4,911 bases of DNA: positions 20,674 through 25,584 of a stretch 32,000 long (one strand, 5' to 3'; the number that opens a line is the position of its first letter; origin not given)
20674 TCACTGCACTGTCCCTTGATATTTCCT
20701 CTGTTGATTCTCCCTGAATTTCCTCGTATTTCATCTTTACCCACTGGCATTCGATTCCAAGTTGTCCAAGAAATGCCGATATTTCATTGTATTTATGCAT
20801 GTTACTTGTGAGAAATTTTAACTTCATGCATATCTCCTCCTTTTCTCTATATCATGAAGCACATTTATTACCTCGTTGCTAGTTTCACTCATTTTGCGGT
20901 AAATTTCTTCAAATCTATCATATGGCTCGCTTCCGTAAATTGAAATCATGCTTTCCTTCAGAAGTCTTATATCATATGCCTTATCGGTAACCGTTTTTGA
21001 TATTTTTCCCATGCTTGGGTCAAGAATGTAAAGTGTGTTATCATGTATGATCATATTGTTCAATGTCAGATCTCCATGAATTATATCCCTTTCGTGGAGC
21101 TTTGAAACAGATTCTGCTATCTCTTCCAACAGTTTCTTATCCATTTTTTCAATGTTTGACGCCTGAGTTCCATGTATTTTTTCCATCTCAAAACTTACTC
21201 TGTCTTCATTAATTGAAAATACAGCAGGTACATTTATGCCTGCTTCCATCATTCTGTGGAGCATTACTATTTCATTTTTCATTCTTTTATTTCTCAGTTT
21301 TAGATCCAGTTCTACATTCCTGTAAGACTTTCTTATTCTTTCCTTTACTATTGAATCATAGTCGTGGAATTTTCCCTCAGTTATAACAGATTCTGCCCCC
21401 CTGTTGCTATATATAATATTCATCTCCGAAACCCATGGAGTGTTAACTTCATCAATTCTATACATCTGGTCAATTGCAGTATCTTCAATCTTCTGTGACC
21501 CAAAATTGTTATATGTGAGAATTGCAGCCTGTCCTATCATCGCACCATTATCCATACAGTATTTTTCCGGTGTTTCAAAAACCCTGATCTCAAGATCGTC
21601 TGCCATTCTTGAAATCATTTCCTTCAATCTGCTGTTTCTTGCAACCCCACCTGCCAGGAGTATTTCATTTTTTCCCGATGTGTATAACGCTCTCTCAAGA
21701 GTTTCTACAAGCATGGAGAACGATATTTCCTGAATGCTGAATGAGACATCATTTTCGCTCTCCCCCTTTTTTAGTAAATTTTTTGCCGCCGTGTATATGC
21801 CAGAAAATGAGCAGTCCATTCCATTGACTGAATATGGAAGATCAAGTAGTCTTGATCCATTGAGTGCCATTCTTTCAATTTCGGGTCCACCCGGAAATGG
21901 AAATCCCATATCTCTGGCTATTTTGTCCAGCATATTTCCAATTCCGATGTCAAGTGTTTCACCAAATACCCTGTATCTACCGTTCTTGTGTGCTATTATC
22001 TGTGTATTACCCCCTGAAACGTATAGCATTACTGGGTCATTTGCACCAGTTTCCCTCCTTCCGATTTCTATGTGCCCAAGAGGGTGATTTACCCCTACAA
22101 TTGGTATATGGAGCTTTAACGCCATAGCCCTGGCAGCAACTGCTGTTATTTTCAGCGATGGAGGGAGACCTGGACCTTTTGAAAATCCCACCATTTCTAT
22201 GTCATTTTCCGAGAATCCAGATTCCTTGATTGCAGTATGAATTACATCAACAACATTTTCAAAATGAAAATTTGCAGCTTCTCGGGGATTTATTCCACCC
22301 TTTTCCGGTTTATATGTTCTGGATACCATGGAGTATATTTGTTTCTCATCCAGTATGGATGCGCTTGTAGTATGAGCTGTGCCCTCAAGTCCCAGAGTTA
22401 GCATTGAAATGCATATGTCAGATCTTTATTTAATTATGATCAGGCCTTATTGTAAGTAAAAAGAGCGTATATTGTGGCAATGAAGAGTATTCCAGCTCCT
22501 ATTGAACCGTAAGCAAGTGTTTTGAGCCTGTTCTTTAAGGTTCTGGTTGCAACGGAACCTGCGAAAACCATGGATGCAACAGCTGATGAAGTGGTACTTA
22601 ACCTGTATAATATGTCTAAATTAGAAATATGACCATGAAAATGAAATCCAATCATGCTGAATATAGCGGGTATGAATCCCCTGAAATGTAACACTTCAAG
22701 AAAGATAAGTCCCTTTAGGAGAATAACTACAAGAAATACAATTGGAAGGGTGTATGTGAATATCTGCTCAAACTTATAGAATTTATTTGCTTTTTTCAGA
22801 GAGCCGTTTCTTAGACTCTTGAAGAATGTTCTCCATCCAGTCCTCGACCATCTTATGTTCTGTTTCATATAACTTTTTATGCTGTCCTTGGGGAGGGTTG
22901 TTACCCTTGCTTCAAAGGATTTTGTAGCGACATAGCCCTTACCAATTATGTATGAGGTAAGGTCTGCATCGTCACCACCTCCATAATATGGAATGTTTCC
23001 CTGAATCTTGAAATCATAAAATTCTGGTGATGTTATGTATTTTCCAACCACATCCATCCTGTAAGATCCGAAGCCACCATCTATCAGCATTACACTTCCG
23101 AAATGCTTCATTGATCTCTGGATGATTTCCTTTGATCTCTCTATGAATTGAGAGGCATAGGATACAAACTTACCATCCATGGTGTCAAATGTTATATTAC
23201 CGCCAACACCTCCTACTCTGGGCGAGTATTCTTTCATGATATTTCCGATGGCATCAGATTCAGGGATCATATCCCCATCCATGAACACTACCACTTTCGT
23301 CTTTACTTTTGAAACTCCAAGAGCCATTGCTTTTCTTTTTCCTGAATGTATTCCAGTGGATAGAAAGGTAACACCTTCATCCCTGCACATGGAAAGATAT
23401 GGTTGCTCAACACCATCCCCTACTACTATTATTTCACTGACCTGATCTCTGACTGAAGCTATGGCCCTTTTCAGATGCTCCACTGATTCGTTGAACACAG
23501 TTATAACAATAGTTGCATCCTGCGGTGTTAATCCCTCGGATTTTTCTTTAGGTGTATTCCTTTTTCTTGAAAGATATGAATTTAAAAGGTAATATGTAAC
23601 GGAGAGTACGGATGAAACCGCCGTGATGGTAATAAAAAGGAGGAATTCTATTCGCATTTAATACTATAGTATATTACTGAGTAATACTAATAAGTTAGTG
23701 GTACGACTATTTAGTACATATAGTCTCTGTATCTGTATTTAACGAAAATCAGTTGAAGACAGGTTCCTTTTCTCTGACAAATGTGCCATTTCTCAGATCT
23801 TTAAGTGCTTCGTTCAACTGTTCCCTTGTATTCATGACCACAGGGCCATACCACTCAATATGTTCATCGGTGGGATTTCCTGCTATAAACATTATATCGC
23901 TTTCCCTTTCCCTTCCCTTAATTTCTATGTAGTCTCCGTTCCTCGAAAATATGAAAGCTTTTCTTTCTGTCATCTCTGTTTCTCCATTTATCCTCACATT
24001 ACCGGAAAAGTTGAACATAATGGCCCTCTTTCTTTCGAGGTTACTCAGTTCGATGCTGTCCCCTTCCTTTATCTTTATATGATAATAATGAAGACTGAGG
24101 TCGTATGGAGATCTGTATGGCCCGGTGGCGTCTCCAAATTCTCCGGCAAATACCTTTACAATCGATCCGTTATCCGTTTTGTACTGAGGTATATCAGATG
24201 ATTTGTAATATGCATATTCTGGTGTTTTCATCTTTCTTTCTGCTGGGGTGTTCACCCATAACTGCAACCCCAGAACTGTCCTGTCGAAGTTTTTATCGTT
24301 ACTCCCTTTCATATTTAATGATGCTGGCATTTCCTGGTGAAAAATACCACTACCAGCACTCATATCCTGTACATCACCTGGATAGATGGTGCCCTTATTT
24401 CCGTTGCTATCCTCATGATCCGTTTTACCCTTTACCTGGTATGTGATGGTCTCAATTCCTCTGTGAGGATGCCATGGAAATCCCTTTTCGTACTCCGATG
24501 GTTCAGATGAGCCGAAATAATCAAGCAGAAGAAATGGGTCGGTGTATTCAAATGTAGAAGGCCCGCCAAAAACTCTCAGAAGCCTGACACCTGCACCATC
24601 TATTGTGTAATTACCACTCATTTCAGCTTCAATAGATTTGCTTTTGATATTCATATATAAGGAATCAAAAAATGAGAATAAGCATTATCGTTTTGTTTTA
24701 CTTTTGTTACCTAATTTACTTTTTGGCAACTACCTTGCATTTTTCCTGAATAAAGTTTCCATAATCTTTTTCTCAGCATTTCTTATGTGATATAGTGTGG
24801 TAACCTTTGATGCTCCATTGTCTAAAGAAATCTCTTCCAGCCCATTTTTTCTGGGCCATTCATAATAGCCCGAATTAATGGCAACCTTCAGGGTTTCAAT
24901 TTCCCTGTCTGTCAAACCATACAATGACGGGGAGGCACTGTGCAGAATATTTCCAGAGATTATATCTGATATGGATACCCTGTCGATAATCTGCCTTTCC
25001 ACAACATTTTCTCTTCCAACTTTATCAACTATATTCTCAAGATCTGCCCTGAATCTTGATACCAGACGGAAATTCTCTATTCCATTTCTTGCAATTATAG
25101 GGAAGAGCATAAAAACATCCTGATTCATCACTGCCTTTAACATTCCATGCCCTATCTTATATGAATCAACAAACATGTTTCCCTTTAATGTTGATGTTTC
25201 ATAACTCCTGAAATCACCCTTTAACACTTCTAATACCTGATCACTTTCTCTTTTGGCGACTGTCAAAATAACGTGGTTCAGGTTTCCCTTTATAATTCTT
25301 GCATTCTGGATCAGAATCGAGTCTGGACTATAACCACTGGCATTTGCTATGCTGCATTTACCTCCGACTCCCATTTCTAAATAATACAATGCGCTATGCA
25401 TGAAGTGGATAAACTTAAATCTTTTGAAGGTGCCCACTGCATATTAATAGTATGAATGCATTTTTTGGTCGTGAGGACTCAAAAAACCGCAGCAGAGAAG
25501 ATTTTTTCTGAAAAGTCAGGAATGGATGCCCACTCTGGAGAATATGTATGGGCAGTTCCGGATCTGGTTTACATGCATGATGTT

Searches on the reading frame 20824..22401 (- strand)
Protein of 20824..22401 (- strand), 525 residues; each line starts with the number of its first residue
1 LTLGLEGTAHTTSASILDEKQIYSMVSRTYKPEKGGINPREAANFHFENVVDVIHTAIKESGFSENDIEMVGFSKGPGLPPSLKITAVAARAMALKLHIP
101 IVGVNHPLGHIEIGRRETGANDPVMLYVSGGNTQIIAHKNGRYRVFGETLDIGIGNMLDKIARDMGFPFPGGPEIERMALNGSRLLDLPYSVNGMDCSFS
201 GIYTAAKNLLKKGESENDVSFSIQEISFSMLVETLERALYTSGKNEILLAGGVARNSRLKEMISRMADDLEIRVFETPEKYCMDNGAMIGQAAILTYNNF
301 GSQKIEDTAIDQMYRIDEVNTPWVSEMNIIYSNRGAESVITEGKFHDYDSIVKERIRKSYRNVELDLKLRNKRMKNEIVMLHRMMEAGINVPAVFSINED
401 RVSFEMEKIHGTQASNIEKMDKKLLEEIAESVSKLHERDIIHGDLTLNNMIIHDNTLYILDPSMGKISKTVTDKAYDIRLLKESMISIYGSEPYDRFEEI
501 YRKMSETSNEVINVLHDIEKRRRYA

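Call 10: search_protein_families(library=pfam, proteins=[window:20824-22401:-], max_evalue=0.001)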
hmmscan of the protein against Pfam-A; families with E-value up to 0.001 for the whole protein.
window:20824-22401:- (525 aa): 7 families
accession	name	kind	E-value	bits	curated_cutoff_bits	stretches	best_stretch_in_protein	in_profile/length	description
PF00814.31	TsaD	-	7.6e-75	252.5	24.8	1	28-290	11-263/264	tRNA N6-adenosine threonylcarbamoyltransferase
PF01163.29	RIO1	-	2.8e-12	47.1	22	1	344-462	24-148/187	RIO domain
PF22521.2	HypF_C_2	-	3.1e-08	34.1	27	1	174-291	122-241/241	Carbamoyltransferase, Kae1-like Domain, second subdomain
PF06293.20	Kdo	-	3.5e-06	27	21.3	1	352-456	37-155/207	Lipopolysaccharide kinase (Kdo/WaaP) family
PF06176.17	WaaY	-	0.00013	22.1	20.3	1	406-477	122-191/229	Lipopolysaccharide core biosynthesis protein (WaaY)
PF00069.31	Pkinase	-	0.00052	19.9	31.7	1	362-461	44-141/263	Protein kinase domain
PF01869.26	BcrAD_BadFG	-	0.00081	19.4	31.5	0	43-73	37-67/271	BadF/BadG/BcrA/BcrD ATPase family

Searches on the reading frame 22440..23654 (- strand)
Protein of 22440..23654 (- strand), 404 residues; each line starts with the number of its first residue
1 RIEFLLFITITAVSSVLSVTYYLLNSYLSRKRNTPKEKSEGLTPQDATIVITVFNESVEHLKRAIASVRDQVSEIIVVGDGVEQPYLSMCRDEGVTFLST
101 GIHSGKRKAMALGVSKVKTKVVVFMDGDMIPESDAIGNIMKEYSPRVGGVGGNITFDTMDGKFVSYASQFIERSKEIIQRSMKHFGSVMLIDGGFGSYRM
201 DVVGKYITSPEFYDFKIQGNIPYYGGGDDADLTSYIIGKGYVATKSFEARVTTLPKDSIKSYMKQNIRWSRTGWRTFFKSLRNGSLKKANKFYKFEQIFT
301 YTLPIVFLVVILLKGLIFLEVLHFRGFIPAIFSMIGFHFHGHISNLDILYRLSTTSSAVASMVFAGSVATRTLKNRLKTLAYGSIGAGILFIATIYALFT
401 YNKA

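Call 62: search_protein_families(library=pfam, proteins=[window:22440-23654:-], max_evalue=0.0001)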
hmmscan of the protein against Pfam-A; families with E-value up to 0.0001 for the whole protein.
window:22440-23654:- (404 aa): 2 families
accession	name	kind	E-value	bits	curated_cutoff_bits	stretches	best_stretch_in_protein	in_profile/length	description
PF00535.33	Glycos_transf_2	-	1.7e-16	61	23.3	1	48-204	1-165/168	Glycosyl transferase family 2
PF13641.12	Glyco_tranf_2_3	-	1.2e-10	42.3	27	1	47-272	3-230/230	Glycosyltransferase like family 2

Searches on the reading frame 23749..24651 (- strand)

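Call 62: search_protein_families(library=pfam, proteins=[window:23749-24651:-], max_evalue=0.0001)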
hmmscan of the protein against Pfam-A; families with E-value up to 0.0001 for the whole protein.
window:23749-24651:- (300 aa): 2 families
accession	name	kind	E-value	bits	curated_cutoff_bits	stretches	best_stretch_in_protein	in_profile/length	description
PF02678.22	Pirin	-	2.5e-30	105.1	26.1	1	22-133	2-108/108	Pirin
PF05726.19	Pirin_C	-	1.5e-21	77.1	27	1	189-291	1-102/103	Pirin C-terminal cupin domain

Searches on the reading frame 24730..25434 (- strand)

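Call 62: search_protein_families(library=pfam, proteins=[window:24730-25434:-], max_evalue=0.0001)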
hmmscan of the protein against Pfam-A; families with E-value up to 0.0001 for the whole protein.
window:24730-25434:- (234 aa): 1 family
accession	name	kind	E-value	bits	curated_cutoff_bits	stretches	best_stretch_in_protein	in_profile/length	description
PF04967.18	HTH_10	-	1.1e-18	67.2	23.1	1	174-226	1-53/53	HTH DNA binding domain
